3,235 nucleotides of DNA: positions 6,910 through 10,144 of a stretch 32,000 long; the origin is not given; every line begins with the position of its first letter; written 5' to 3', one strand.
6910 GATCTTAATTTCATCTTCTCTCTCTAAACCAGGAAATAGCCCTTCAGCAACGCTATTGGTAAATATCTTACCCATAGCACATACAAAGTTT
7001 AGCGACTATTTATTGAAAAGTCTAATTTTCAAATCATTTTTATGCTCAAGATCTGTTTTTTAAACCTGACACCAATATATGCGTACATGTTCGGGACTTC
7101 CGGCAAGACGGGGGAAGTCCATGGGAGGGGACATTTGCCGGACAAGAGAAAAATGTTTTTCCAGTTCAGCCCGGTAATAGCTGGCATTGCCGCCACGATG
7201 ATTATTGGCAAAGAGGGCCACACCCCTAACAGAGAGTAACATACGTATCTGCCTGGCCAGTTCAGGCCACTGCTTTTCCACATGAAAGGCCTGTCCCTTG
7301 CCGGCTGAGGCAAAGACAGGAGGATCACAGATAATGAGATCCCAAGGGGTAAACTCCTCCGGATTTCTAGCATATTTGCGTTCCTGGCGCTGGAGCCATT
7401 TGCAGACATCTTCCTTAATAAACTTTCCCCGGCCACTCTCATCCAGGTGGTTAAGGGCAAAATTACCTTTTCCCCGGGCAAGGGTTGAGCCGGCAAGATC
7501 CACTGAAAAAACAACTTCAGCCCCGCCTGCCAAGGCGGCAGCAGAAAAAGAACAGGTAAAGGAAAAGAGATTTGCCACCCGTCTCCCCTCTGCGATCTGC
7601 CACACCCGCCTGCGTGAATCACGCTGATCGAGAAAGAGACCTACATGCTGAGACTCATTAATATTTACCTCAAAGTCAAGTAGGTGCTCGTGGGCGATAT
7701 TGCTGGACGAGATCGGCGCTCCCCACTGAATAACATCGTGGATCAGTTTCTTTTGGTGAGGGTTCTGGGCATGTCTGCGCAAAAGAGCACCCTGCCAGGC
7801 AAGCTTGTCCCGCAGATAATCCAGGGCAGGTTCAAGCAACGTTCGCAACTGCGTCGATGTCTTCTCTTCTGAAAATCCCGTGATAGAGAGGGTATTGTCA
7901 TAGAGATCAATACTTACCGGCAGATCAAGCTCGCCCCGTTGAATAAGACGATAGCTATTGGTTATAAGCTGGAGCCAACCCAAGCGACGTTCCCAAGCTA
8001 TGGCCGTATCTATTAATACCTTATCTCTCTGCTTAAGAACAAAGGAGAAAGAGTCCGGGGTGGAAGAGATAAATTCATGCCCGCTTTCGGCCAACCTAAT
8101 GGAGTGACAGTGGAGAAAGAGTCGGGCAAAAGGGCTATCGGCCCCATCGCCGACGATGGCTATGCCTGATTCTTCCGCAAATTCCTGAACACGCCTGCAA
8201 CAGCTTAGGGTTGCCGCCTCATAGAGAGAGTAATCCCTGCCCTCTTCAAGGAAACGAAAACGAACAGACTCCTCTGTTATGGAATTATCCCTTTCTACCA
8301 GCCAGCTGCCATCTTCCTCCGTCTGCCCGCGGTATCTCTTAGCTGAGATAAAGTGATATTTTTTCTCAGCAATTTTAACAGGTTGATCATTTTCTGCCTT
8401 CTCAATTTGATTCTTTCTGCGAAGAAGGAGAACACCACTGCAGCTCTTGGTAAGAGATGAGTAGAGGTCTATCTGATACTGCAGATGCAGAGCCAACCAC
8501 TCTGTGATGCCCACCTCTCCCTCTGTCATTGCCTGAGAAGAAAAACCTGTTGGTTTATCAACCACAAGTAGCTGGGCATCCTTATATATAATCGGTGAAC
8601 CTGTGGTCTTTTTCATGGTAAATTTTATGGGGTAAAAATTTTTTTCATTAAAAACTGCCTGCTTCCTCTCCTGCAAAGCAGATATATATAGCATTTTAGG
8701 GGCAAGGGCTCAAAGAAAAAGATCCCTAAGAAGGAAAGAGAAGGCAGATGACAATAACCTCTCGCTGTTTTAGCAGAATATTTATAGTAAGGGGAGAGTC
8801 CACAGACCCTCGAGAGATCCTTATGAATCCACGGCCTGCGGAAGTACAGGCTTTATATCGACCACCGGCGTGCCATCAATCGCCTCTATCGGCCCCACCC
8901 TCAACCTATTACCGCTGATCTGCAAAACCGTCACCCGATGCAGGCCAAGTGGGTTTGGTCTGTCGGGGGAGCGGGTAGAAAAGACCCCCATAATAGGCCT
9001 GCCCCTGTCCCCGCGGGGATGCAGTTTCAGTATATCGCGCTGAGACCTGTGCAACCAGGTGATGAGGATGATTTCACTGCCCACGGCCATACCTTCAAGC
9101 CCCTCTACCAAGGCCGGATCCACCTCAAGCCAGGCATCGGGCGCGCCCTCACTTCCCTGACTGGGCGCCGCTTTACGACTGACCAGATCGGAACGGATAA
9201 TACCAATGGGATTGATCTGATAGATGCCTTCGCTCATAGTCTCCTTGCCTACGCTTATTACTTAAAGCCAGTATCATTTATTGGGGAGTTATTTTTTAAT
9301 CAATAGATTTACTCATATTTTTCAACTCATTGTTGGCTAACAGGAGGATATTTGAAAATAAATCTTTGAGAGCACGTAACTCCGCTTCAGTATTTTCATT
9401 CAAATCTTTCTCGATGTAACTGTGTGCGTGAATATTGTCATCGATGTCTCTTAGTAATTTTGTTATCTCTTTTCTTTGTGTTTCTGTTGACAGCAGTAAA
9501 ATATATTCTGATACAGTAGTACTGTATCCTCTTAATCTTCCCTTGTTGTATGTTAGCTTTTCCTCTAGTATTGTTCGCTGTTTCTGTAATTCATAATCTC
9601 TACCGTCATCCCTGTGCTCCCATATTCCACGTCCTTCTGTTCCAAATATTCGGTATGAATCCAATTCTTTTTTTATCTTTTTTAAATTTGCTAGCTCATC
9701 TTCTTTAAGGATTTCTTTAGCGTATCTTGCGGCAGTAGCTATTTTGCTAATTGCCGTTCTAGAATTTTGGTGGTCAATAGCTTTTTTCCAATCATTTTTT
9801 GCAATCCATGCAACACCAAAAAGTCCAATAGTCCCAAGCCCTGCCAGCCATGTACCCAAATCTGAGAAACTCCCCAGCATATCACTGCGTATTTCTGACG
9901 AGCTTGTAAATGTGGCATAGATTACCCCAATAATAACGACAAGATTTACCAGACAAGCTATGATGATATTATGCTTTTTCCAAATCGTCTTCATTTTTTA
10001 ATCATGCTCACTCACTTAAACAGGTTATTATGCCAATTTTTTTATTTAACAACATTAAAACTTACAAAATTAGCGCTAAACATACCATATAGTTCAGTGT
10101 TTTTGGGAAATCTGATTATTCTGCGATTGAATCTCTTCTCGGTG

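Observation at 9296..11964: AT-rich accessory stretch with a stand-alone SIR2-like protein and a 2-TM/coiled-coil protein: candidate defence or conflict module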

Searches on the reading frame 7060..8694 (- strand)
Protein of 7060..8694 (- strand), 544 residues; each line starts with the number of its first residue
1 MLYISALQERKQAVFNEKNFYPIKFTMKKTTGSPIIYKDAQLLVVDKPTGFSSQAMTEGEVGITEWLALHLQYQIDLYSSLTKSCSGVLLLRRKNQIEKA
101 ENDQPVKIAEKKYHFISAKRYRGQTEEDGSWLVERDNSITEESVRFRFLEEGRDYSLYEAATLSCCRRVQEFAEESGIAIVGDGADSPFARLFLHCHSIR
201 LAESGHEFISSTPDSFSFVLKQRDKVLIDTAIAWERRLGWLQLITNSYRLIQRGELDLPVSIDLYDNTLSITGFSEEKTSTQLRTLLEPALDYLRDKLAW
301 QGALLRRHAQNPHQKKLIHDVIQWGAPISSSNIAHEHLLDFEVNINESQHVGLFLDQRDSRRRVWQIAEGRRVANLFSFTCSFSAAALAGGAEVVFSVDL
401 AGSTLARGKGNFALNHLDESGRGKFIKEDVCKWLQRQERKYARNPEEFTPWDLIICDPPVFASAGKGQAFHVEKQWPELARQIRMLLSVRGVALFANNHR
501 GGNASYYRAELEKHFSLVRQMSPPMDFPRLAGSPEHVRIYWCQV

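Call 3: search_protein_families(library=pfam, proteins=[window:7060-8694:-], max_evalue=0.01)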
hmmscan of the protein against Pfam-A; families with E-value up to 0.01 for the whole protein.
window:7060-8694:- (544 aa): 1 family
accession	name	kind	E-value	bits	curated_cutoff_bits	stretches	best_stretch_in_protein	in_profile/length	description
PF10672.15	Methyltrans_SAM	-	4.2e-25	89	27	1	265-495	22-236/286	S-adenosylmethionine-dependent methyltransferase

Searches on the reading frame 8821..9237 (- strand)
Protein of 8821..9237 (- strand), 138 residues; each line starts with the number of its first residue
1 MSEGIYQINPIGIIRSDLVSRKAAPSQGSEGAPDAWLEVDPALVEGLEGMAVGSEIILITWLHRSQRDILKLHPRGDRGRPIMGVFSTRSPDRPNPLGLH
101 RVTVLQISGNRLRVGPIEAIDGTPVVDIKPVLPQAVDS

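Call 3: search_protein_families(library=pfam, proteins=[window:8821-9237:-], max_evalue=0.01)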
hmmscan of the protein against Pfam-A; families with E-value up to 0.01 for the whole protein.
window:8821-9237:- (138 aa): 1 family
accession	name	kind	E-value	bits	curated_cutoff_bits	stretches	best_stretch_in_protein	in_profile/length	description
PF01980.22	TrmO_N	-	5.1e-26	91.6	26.8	1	24-134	2-114/116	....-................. O N-terminal domain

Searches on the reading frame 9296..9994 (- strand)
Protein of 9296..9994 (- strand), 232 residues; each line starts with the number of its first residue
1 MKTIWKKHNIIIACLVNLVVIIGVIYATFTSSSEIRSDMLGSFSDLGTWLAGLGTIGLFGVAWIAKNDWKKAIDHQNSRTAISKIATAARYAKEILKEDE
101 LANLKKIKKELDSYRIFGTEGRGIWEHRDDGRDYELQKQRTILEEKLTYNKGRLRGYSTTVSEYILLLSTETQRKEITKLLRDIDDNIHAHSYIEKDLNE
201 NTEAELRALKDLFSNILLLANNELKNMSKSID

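Call 3: search_protein_families(library=pfam, proteins=[window:9296-9994:-], max_evalue=0.01)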
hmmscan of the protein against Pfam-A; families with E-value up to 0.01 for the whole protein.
window:9296-9994:- (232 aa): 0 families

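Call 4: search_protein_families(library=padloc, proteins=[window:9296-9994:-], max_evalue=0.01)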
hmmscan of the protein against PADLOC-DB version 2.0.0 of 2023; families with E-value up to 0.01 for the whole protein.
window:9296-9994:- (232 aa): 0 families

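Call 6: search_protein_families(library=ncbifam, proteins=[window:9296-9994:-], max_evalue=0.1)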
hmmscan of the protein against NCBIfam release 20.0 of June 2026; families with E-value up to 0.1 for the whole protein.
window:9296-9994:- (232 aa): 0 families

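Call 13: find_homologous_proteins(query=window:9296-9994:-, max_evalue=0.001)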
Query window:9296-9994:- (232 aa): 1 proteins with E <= 0.001 among 904 candidates.
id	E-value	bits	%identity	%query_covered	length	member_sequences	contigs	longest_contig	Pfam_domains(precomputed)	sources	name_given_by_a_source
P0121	9.8e-146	501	100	100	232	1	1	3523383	-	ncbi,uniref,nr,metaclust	ncbi:hypothetical protein [Desulfotalea psychrophila]|uniref:Uncharacterized protein n=1 Tax=Desulfo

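Call 41: search_protein_representatives(protein=window:9296-9994:-)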
Query: 232 residues. Proteins with E-value up to 0.001 (for the whole library): 3; up to 1e-10: 2; up to 1e-30: 1. The best 3 are listed.
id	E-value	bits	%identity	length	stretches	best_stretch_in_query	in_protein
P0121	3.1e-146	500.7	100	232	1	1-232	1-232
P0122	1.5e-24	102.9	61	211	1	2-93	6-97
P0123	1.5e-04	37.6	39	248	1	15-73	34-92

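Call 43: find_encoding_contigs(protein=P0122, flank=8000, max_places=4)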
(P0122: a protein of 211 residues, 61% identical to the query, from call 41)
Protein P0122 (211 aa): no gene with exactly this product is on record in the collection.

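Call 45: search_protein_families(library=pfam, proteins=[P0122, P0123], max_evalue=1)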
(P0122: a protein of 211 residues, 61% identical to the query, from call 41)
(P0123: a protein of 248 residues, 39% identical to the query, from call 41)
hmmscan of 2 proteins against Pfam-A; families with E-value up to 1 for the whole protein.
P0122 (211 aa): 3 families
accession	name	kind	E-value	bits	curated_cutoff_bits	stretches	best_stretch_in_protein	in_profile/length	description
PF09930.14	DUF2162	-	0.0015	18.4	34.4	1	9-81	28-97/223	Predicted transporter (DUF2162)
PF23000.2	ChitinSynthase_IV_N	-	0.0074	15.7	23.5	1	59-143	206-290/390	Chitin synthase N-terminal putative transporter domain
PF16677.11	GP3_package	-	0.18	12.4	29.4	1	62-118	42-97/105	DNA-packaging protein gp3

P0123 (248 aa): 2 families
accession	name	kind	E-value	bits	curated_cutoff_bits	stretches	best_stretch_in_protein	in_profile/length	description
PF08652.17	RAI1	-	0.015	15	26.8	1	194-233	8-47/333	RAI1 like PD-(D/E)XK nuclease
PF12666.12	PrgI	-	0.017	16.1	27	1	15-101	5-82/91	PrgI family protein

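Call 67: predict_structure(alignment_id=A2)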
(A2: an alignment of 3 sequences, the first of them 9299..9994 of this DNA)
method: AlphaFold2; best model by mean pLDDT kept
length: 232 residues; sequences in the alignment: 3
mean_pLDDT: 55.8   pTM: 0.40
mean pLDDT of the five models: 55.8, 54.9, 51.3, 47.4, 41.1
residues with pLDDT >= 90: 0; 70-90: 20; 50-70: 151; < 50: 61
segments of 3 or more residues with pLDDT < 50: 1-9, 29-44, 110-132, 230-232
pLDDT, mean of each block of 10 residues (from residue 1): 37 55 53 46 49 51 52 60 61 59 53 35 35 60 71 68 59 69 69 70 61 57 56 45
secondary structure, 60 per line:
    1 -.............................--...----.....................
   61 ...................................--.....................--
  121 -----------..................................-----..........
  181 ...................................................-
elements in order: H2-30 H40-95 H98-118 H132-165 H171-231

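Call 71: find_encoding_contigs(protein=P0123, flank=6000, max_places=3)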
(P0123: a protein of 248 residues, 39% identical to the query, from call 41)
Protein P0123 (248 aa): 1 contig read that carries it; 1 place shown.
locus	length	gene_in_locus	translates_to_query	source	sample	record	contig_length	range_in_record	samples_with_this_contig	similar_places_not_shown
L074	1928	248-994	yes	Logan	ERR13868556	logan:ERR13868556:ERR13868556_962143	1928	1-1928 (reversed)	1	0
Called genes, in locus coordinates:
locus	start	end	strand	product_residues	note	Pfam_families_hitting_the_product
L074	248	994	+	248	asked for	-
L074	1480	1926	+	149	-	?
